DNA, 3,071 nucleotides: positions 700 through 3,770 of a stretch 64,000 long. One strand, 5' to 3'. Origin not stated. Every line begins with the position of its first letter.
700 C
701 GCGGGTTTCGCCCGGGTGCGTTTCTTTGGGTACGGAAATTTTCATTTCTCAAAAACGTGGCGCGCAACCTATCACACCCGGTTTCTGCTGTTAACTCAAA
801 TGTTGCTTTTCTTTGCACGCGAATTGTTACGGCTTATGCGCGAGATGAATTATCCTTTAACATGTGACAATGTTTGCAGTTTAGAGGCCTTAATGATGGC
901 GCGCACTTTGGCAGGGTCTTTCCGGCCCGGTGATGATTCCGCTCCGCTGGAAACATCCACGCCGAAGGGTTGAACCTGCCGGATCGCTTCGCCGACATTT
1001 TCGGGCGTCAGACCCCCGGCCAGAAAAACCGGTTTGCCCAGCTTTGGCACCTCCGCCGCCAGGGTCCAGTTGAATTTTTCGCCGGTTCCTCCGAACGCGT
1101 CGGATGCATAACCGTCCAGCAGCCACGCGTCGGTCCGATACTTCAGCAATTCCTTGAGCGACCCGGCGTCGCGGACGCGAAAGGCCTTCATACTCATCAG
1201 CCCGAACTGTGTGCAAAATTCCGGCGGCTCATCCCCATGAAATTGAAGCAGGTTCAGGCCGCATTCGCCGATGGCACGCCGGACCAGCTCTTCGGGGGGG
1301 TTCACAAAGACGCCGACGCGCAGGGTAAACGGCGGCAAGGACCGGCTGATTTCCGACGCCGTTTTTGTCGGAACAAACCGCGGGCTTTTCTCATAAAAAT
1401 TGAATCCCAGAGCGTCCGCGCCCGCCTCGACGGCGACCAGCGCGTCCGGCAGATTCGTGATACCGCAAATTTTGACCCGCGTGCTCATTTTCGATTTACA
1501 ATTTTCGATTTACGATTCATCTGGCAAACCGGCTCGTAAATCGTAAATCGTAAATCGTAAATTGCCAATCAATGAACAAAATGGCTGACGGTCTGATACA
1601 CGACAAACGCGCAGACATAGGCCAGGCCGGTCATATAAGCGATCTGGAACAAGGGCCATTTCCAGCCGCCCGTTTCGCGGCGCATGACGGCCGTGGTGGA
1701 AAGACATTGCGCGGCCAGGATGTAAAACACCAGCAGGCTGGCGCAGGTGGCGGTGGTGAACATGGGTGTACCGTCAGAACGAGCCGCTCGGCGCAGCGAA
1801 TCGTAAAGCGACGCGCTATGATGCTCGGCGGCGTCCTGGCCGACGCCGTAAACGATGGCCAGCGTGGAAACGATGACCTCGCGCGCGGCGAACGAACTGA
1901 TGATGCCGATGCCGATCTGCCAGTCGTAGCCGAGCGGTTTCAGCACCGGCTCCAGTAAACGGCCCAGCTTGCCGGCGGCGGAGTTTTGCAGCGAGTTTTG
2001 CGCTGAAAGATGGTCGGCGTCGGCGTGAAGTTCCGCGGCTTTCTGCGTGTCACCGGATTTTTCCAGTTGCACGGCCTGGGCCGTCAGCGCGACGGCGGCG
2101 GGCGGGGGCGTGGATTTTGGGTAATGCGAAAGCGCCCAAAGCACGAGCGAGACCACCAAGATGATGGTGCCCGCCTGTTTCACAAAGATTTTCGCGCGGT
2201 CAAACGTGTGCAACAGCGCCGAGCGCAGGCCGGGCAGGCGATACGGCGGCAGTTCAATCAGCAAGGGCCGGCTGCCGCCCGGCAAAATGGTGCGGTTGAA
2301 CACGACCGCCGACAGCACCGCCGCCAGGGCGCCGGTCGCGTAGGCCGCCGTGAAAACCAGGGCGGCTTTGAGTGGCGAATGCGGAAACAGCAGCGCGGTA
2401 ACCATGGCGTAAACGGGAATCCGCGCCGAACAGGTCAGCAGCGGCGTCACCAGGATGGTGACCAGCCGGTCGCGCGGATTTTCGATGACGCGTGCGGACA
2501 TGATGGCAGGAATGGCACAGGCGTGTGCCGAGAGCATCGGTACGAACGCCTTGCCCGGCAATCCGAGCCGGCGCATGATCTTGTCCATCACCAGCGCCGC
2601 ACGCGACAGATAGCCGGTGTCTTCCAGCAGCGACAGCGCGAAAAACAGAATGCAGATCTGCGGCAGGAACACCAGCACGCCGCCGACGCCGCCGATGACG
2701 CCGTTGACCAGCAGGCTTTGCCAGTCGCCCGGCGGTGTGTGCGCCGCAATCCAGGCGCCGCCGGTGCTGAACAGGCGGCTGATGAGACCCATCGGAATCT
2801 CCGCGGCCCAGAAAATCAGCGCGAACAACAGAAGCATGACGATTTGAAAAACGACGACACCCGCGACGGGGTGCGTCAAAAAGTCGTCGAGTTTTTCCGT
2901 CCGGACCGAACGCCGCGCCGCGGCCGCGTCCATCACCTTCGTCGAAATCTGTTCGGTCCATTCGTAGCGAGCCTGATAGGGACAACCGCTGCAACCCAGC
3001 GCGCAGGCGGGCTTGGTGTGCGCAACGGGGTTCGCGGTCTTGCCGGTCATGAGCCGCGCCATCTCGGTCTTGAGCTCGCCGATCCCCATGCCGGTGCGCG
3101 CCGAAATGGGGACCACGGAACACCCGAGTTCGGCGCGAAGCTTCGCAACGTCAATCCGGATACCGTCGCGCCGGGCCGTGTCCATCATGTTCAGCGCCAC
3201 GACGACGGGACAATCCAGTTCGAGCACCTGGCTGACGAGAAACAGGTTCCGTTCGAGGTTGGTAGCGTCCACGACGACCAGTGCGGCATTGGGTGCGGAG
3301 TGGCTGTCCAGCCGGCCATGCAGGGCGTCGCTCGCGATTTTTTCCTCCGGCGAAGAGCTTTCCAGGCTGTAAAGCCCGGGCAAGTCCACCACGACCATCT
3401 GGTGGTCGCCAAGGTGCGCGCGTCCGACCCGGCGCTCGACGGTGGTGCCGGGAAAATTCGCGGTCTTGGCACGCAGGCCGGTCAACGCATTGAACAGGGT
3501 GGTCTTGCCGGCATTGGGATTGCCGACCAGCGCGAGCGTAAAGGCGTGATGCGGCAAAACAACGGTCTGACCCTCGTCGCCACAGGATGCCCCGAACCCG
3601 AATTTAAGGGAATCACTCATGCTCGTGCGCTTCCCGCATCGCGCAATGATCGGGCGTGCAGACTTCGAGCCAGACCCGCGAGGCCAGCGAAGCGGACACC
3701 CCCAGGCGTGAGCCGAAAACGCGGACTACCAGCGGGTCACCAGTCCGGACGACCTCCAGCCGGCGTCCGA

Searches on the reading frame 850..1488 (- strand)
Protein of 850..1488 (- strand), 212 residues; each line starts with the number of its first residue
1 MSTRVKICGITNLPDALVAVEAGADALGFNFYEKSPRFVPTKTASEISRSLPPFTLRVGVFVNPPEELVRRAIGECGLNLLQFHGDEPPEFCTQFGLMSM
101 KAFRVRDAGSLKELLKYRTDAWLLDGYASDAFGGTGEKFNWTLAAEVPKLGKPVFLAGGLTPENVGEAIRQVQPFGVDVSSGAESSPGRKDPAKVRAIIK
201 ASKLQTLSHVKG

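Call 16: search_protein_families(library=pfam, proteins=[window:850-1488:-])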
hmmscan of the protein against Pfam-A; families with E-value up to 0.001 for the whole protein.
window:850-1488:- (212 aa): 1 family
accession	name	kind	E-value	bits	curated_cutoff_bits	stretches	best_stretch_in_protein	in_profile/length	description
PF00697.28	PRAI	-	4.7e-44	150.8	22.7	1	5-200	1-192/193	N-(5'phosphoribosyl)anthranilate (PRA) isomerase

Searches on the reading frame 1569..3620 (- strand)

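Call 16: search_protein_families(library=pfam, proteins=[window:1569-3620:-])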
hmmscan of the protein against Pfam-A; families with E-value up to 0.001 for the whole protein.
window:1569-3620:- (683 aa): 6 families
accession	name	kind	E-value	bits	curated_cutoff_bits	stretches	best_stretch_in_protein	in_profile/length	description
PF02421.24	FeoB_N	-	1.5e-56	190.7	27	1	28-186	2-155/156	Ferrous iron transport protein B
PF07670.19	Gate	-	7.9e-40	136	29.6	2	315-409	1-102/104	Nucleoside recognition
PF01926.29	MMR_HSR1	-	2e-20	73.4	21.9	1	29-144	2-112/113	50S ribosome-binding GTPase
PF07664.17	FeoB_C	-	1.9e-15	56.7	26.6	1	425-475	3-54/54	Ferrous iron transport protein B C terminus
PF00009.33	GTP_EFTU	-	7e-05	22.9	26.5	0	107-188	90-183/188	Elongation factor Tu GTP binding domain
PF03193.22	RsgA_GTPase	-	0.00049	20.4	30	0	120-189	40-106/174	RsgA GTPase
